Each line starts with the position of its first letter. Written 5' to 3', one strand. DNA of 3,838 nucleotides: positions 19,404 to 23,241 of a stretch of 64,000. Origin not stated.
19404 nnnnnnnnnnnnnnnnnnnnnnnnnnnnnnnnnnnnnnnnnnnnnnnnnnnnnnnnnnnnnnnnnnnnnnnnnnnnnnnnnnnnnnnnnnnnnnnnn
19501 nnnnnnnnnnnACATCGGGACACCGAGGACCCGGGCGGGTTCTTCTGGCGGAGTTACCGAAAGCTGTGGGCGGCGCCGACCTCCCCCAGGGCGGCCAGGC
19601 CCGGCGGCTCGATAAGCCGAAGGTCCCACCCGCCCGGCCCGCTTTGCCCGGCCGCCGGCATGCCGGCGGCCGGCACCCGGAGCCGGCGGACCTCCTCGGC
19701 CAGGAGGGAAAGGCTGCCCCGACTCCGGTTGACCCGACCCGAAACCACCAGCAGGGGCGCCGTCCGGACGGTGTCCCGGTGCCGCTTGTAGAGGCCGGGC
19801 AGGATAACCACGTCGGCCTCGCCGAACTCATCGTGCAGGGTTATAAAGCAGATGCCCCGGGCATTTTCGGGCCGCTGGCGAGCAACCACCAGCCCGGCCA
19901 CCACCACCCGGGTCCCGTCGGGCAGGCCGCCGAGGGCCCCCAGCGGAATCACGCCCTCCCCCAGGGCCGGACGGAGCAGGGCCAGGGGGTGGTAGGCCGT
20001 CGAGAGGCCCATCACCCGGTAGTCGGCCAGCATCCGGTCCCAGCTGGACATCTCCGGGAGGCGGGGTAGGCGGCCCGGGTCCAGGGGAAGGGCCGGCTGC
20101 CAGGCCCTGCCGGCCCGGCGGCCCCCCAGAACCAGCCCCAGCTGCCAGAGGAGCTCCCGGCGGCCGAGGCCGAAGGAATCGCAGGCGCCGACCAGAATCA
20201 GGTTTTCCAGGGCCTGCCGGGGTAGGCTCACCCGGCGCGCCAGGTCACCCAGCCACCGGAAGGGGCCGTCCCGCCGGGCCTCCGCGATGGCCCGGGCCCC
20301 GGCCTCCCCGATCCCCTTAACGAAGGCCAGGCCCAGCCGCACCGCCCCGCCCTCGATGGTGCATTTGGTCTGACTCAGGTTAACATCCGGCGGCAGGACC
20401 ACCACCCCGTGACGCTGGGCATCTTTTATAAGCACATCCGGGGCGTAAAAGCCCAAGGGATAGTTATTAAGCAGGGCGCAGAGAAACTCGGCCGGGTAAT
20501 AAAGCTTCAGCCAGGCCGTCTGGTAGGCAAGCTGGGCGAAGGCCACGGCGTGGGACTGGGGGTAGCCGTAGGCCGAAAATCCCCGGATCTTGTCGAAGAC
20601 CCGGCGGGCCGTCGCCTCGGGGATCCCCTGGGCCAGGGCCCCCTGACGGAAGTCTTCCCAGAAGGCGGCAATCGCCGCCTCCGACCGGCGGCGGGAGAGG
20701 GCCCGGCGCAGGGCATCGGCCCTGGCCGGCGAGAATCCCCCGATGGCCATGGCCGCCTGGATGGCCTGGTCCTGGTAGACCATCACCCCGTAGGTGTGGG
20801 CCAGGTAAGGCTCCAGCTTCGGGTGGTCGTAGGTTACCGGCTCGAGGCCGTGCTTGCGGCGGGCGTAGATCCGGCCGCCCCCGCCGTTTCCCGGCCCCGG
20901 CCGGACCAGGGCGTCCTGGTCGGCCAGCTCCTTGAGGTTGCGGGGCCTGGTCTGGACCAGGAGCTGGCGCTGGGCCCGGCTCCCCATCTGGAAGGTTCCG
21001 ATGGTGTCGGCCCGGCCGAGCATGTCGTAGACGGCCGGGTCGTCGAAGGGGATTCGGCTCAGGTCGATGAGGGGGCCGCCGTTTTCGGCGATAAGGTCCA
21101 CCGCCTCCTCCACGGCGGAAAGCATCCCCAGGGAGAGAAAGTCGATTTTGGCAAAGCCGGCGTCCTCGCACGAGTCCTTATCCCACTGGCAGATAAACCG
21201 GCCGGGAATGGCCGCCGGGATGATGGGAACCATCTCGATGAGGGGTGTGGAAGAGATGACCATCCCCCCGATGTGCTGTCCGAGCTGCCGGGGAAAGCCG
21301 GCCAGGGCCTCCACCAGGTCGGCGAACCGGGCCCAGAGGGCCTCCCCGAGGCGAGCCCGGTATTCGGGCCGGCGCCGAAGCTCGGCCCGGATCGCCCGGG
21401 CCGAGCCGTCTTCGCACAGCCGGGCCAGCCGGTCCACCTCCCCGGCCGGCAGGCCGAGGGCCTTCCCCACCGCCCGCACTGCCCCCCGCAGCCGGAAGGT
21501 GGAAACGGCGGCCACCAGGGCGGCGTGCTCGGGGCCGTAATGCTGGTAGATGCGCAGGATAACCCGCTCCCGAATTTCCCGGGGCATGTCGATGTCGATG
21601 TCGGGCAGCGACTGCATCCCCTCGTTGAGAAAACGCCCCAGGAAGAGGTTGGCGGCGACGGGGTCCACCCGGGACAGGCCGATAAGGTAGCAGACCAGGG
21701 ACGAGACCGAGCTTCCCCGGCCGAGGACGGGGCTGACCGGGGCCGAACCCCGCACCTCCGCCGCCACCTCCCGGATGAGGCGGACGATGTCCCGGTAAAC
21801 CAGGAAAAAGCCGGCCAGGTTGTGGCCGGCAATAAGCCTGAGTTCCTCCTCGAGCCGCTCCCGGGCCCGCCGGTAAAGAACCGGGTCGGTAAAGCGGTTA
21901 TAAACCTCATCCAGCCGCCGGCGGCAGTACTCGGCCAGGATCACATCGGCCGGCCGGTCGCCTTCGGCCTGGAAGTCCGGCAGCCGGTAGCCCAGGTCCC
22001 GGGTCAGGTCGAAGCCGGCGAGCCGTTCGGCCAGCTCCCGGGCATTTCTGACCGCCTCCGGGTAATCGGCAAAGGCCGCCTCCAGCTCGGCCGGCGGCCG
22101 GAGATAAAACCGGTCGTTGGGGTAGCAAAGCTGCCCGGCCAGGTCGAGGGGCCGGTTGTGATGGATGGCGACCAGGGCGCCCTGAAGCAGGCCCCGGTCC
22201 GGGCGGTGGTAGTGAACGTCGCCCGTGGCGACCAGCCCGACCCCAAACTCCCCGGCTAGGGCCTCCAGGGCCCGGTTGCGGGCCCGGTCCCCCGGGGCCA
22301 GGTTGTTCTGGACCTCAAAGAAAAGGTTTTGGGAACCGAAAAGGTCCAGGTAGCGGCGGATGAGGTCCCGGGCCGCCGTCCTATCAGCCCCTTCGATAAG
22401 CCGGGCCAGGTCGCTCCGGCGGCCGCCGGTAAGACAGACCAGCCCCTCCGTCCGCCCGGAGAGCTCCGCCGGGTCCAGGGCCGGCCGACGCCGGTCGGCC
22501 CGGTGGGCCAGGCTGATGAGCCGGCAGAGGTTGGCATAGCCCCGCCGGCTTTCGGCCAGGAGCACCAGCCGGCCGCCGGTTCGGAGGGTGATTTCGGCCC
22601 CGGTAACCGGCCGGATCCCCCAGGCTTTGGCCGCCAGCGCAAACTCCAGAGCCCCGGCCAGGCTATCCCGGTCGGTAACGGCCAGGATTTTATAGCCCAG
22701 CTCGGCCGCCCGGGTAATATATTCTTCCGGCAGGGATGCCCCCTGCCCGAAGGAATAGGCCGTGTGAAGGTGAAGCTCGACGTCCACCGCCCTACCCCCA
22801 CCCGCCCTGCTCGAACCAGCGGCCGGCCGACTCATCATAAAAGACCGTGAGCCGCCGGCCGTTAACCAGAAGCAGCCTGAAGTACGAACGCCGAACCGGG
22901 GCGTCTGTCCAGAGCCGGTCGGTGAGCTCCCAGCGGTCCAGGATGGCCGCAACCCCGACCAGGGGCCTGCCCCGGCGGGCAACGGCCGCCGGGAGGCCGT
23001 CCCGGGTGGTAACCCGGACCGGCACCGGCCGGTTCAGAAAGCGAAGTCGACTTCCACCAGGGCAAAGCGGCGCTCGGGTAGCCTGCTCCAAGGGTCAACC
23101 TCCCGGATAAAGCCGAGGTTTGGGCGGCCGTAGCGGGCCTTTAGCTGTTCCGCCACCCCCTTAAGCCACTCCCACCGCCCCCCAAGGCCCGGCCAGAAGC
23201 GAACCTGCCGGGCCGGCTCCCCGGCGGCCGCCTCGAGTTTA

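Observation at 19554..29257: Phage head/tail/lysis genes run without a break into an imuB-dnaE2 mutasome cassette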

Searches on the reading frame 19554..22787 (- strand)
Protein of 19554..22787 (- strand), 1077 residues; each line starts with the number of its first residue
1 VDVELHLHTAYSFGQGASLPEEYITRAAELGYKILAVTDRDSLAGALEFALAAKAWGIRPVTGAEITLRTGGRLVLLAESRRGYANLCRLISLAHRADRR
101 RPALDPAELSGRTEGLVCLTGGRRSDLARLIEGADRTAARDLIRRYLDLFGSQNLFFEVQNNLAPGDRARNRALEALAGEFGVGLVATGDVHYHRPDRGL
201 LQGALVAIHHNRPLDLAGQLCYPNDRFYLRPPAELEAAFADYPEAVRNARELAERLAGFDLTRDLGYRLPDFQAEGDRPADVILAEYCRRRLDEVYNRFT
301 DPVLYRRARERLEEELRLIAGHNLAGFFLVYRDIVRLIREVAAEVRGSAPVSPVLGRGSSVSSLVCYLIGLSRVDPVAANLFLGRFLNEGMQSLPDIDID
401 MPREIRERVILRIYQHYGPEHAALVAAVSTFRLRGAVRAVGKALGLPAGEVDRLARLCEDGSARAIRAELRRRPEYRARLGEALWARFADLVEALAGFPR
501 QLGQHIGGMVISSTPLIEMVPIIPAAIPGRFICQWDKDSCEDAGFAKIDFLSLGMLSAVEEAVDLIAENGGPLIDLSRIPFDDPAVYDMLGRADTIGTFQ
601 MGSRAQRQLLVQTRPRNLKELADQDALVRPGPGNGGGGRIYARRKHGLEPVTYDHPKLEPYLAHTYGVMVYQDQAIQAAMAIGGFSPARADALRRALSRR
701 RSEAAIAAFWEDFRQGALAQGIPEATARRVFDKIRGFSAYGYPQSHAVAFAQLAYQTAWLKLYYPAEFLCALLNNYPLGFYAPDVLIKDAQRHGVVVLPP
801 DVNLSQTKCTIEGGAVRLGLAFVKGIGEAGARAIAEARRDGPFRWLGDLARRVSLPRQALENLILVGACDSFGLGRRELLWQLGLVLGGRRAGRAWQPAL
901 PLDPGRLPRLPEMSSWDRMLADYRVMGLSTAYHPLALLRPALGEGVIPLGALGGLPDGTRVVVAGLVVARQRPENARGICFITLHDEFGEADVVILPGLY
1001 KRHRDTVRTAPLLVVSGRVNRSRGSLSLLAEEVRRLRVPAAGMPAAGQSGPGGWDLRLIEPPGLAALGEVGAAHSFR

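Call 29: search_protein_families(library=ncbifam, max_evalue=0.01, proteins=[window:19554-22787:-])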
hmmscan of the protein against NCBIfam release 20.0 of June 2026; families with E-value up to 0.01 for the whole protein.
window:19554-22787:- (1077 aa): 17 families
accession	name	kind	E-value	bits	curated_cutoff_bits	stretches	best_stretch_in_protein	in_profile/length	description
NF004225.0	PRK05672.1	subfamily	4e-280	932.3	939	1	3-1039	7-1035/1047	error-prone DNA polymerase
NF004226.0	PRK05673.1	equivalog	4.1e-204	680.7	1002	1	3-1036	7-1062/1146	DNA polymerase III subunit alpha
TIGR00594.1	polc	superfamily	6.1e-194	646.9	434.35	1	3-995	2-1021/1022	DNA polymerase III subunit alpha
NF005298.0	PRK06826.1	equivalog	4.2e-188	627.5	1260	1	3-1037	6-1073/1151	DNA polymerase III subunit alpha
NF005377.0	PRK06920.1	equivalog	1.5e-153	513.1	1806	1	3-1033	4-1020/1108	DNA polymerase III subunit alpha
NF005617.0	PRK07374.1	equivalog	1.5e-136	457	1653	1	3-1035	4-1079/1170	DNA polymerase III subunit alpha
NF005582.0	PRK07279.1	equivalog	4.6e-120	402.3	1279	2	195-1035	161-963/1033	DNA polymerase III subunit alpha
NF005516.0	PRK07135.1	equivalog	1.4e-105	354.5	1084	2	267-874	215-814/974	DNA polymerase III DnaE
NF004550.0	PRK05898.1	equivalog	5.5e-102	342.6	1182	2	269-883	216-820/971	DNA polymerase III subunit alpha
NF007079.0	PRK09532.1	equivalog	4e-92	309.9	1525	1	3-743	4-777/876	DNA polymerase III subunit alpha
NF005616.0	PRK07373.1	equivalog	1.1e-26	93.4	646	1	742-887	38-187/449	DNA polymerase III subunit alpha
NF001688.0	PRK00448.1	equivalog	4.1e-26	90.9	873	4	3-68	339-404/1445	PolC-type DNA polymerase III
TIGR01405.1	polC_Gram_pos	equivalog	3.7e-22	77.9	1043.45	4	3-67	105-169/1211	DNA polymerase III subunit alpha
NF041577.1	nside_bi_sphtase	equivalog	6.8e-09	35.3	400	1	2-72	3-71/276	3',5'-nucleoside bisphosphate phosphatase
NF047791.1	RNaseRnm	equivalog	0.00015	21.1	375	1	3-67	3-67/275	RNase RNM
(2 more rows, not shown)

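Call 30: search_protein_families(library=pfam, max_evalue=0.1, proteins=[window:19554-22787:-])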
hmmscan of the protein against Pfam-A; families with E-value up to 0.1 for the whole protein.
window:19554-22787:- (1077 aa): 7 families
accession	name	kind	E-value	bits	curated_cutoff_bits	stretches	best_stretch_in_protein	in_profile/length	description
PF07733.18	DNA_pol3_alpha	-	3.6e-59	200.9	23.9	1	284-551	3-259/260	Bacterial DNA polymerase III alpha NTPase domain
PF17657.6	DNA_pol3_finger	-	5.9e-48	162.8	22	1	555-720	1-165/166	Bacterial DNA polymerase III alpha subunit finger domain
PF02811.25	PHP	-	6.1e-33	114.9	26.4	1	4-161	1-163/164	PHP domain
PF14579.12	HHH_6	-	8e-26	90.5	25.6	1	794-879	1-90/90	Helix-hairpin-helix motif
PF01336.31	tRNA_anti-codon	-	7.3e-10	39.1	27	1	961-1034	1-73/75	OB-fold nucleic acid binding domain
PF13742.12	tRNA_anti_2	-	0.062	14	27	0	960-1033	21-94/95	OB-fold nucleic acid binding domain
PF12836.13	HHH_3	-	0.067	13.8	27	0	820-862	16-59/65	Helix-hairpin-helix motif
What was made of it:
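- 19554..22787 (-): DnaE2-type error-prone C-family DNA polymerase, 1077 aa. Domains PHP, pol3 alpha, finger, HHH and OB (calls 29, 30).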

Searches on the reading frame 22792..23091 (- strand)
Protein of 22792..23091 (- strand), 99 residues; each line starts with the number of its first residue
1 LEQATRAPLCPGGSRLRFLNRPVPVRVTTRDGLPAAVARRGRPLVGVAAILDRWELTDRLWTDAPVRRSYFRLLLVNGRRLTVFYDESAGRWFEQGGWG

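Call 4: search_protein_families(library=pfam, max_evalue=0.01, proteins=[window:22792-23091:-])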
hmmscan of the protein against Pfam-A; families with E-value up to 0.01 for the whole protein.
window:22792-23091:- (99 aa): 1 family
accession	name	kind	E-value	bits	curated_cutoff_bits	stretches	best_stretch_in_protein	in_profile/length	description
PF20114.4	DUF6504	-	0.0059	17.3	24.2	1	22-92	9-89/103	Domain of unknown function (DUF6504)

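Call 5: search_protein_families(library=phrogs, max_evalue=0.01, proteins=[window:22792-23091:-])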
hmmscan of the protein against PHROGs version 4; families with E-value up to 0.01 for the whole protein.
window:22792-23091:- (99 aa): 0 families

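Call 29: search_protein_families(library=ncbifam, max_evalue=0.01, proteins=[window:22792-23091:-])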
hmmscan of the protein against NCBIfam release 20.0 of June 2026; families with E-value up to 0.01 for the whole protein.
window:22792-23091:- (99 aa): 0 families

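Call 115: search_solved_structures(query=window:22792-23091:-, max_evalue=10)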
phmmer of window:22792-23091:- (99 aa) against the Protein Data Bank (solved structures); distinct sequences matched with E-value up to 10: 3.
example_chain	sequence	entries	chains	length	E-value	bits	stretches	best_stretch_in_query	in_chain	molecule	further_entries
8hvr_I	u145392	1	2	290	0.18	14.8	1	26-82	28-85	Regulatory protein AfsR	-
3geh_A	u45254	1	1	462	1.5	11.9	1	30-66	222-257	tRNA modification GTPase mnmE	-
8jke_I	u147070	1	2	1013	3.9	10.5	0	27-82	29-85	Regulatory protein AfsR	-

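Call 120: search_protein_families(library=pfam, alignment_id=A4, max_evalue=0.1)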
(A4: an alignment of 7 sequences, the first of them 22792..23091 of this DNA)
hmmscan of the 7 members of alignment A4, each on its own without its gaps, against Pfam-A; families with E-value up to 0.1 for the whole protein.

A. member 1, window:22792-23091:- (99 aa): 1 family
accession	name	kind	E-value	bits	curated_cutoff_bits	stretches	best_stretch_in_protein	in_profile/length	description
PF20114.4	DUF6504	-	0.0059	17.3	24.2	1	22-92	9-89/103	Domain of unknown function (DUF6504)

B. families by the number of members that match (of 7 scanned): 1 family
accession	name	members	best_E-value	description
PF20114.4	DUF6504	1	0.0059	Domain of unknown function (DUF6504)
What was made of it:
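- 22792..23091 (-): p99, small conserved partner of ImuB (possible stand-alone ImuB-C; DUF6504 sub-threshold). The Pfam hit is weak (calls 4, 120).
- Closest known: ImuA-ImuB-DnaE2 mutasome, and the split 'DnaE2-iPolY-ImuB-C-RecA' class. Different: The ImuB C-terminal domain seems to be a separate 99-aa protein, and its identity is only weakly supported (call 120).
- Tried and rejected: The DUF6504 assignment does not hold across the p99 family (call 120).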
